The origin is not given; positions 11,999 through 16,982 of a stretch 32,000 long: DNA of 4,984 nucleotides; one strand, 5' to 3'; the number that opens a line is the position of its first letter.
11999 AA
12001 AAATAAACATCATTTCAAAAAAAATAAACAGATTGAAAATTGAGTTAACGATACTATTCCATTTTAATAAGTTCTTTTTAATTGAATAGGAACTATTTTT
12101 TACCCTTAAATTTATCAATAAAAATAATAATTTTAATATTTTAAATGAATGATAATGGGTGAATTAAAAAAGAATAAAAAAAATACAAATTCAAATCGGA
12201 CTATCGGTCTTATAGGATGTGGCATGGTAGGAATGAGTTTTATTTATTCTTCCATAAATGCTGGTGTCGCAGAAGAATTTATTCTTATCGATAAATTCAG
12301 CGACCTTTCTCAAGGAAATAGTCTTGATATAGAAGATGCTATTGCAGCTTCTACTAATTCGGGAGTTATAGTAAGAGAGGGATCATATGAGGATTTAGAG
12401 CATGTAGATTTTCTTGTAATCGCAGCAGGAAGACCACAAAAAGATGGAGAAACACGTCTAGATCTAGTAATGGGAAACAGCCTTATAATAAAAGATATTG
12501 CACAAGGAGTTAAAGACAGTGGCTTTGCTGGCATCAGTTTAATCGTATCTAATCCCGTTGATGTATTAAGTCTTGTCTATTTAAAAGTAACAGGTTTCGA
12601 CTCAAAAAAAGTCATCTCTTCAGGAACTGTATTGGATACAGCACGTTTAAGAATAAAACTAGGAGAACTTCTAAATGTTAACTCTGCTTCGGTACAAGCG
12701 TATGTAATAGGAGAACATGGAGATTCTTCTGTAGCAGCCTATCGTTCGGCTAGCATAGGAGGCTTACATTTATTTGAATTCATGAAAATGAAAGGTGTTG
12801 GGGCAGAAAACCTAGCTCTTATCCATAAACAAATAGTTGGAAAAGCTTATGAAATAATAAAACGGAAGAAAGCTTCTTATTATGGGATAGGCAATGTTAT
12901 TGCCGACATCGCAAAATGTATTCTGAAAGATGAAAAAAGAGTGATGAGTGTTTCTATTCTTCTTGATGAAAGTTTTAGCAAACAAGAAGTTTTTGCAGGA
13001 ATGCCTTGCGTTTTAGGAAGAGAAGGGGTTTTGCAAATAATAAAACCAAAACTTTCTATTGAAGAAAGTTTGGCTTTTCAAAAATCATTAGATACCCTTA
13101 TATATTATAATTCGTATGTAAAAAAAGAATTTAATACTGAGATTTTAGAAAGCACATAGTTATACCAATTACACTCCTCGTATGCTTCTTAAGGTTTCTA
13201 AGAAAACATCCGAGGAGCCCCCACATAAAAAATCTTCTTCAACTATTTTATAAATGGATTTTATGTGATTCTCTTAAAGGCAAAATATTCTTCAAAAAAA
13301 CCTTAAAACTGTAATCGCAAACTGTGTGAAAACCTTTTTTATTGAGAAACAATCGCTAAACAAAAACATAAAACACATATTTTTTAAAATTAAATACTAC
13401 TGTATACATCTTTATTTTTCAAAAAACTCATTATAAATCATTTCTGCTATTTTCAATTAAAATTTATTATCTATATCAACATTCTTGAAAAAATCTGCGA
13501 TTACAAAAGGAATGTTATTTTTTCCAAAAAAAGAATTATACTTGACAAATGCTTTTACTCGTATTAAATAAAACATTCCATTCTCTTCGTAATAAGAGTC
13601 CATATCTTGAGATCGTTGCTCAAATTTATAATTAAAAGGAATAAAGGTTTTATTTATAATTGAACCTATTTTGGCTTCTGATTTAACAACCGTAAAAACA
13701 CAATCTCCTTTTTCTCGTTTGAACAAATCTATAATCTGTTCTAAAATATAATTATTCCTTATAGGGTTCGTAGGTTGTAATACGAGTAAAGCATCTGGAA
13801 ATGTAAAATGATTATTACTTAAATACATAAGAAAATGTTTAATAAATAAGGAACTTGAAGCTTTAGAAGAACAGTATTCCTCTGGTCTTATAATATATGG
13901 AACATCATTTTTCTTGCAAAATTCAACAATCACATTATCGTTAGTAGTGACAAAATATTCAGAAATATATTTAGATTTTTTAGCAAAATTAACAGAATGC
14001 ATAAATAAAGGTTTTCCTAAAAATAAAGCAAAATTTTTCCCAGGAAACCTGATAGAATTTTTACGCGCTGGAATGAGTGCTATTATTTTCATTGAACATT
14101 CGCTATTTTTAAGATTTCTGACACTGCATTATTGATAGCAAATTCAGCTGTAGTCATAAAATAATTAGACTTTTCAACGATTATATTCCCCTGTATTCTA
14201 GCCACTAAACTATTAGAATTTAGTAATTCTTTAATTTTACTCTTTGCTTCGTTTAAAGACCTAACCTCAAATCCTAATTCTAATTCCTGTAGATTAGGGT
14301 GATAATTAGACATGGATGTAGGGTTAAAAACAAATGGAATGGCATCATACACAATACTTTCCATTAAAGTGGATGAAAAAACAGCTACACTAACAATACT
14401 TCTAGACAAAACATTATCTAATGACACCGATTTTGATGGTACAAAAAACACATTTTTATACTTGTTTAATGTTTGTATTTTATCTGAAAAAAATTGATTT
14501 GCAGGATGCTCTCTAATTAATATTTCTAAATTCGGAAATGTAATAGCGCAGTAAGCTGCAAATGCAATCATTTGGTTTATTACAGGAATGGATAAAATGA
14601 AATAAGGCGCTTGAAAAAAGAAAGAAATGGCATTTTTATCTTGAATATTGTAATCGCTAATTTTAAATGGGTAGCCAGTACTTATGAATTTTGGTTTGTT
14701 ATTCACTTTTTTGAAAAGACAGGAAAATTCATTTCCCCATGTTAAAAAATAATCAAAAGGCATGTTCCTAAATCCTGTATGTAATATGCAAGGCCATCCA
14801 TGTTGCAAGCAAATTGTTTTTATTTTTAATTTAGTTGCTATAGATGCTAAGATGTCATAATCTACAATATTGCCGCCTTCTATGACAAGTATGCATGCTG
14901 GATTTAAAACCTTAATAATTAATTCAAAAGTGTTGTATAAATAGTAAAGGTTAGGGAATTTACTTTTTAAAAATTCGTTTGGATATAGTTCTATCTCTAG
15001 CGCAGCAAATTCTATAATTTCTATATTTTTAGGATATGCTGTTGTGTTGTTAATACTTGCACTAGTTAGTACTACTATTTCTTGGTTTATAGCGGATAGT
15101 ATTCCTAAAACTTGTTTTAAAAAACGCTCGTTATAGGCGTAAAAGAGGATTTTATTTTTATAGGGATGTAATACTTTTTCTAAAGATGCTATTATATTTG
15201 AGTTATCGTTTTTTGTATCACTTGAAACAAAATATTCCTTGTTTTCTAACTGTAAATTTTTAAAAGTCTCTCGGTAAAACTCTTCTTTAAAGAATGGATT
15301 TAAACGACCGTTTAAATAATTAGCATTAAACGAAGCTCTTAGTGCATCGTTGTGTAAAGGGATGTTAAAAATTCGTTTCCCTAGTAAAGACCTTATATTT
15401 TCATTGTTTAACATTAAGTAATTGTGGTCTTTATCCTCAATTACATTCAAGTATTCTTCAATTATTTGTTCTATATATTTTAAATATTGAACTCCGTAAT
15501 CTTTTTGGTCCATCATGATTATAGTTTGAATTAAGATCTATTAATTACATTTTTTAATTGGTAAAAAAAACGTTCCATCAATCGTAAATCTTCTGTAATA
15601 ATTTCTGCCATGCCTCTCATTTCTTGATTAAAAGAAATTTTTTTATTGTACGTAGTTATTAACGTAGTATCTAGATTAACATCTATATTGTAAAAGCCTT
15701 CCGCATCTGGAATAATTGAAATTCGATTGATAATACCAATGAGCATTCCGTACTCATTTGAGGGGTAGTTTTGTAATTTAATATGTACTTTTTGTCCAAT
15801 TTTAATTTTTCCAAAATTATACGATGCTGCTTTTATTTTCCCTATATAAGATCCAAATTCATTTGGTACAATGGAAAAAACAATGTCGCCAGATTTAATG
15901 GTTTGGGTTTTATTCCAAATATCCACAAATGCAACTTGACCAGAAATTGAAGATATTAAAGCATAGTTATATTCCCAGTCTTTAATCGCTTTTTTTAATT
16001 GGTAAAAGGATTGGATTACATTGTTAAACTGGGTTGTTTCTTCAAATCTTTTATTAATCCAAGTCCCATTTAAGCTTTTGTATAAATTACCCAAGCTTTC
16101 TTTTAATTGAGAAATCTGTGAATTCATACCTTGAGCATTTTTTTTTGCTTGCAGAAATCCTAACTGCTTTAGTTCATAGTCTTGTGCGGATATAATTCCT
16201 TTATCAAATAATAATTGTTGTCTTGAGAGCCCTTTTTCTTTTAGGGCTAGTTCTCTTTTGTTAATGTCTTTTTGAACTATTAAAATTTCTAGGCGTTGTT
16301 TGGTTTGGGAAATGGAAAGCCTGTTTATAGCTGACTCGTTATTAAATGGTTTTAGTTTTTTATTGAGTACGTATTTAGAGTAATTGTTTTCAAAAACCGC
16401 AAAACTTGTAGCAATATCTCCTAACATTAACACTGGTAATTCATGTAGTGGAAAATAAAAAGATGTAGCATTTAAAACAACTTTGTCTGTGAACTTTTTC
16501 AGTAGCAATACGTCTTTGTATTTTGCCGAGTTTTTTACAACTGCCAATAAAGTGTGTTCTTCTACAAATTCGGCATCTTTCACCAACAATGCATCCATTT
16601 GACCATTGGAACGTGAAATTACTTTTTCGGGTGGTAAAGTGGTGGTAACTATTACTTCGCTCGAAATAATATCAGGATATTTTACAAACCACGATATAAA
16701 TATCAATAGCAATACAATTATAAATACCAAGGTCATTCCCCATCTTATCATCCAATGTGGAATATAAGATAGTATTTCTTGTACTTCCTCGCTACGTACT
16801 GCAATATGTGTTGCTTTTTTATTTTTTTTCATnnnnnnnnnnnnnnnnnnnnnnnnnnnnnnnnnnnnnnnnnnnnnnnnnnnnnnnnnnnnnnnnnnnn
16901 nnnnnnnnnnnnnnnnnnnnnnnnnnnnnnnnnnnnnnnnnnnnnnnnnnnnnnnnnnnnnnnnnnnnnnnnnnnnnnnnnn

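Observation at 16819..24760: Repeating two-gene module: each precursor is followed by its own large thioredoxin-fold lipoprotein, and one has lost the redox cysteines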

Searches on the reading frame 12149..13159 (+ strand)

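Call 52: search_protein_families(library=pfam, proteins=[window:12149-13159:+], max_evalue=0.00001)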
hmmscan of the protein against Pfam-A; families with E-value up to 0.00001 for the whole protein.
window:12149-13159:+ (336 aa): 2 families
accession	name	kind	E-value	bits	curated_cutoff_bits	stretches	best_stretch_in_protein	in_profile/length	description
PF02866.23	Ldh_1_C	-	5.7e-32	111.5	22.6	1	160-317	1-163/174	lactate/malate dehydrogenase, alpha/beta C-terminal domain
PF00056.29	Ldh_1_N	-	2.3e-29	102.7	27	1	19-156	3-140/141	lactate/malate dehydrogenase, NAD binding domain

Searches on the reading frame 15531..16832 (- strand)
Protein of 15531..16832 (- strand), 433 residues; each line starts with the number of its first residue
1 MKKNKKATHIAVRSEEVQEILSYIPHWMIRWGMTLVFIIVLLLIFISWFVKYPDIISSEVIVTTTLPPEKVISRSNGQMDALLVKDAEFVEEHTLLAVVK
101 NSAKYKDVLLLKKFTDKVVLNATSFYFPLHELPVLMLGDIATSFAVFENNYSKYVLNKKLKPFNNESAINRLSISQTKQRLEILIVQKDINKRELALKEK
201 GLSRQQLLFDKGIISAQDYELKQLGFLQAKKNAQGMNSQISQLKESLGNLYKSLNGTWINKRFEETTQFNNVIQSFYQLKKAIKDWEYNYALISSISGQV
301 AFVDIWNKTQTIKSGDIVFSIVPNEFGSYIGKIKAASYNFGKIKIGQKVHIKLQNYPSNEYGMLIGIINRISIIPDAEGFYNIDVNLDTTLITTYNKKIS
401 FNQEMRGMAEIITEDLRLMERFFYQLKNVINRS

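Call 4: search_protein_families(library=pfam, proteins=[window:15531-16832:-], max_evalue=0.01)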
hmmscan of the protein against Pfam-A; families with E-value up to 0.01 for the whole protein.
window:15531-16832:- (433 aa): 0 families

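Call 7: search_protein_families(library=ncbifam, proteins=[window:15531-16832:-], max_evalue=0.1)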
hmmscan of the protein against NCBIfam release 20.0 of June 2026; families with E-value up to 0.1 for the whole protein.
window:15531-16832:- (433 aa): 6 families
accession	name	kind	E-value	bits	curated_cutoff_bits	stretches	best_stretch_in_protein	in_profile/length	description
TIGR01843.1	type_I_hlyD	subfamily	4.3e-19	68.8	208.65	1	29-424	4-409/422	HlyD family type I secretion periplasmic adaptor subunit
TIGR00998.1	8a0101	subfamily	1.9e-07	30.4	390.8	1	168-359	95-271/334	EmrA/EmrK family multidrug efflux transporter periplasmic adaptor subunit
TIGR03794.1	NHLM_micro_HlyD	equivalog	2.4e-05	23.4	156.2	1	159-375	126-340/421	NHLP bacteriocin system secretion protein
TIGR01730.1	RND_mfp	subfamily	0.0028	16.7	94.9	1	191-249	76-134/322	efflux RND transporter periplasmic adaptor subunit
TIGR00999.1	8a0102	subfamily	0.047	12.8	319.3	0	190-246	31-87/271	CzcB/NccB family metal efflux transporter periplasmic adaptor subunit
NF007785.0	PRK10476.1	equivalog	0.056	12.3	376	0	292-335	51-93/347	multidrug transporter subunit MdtN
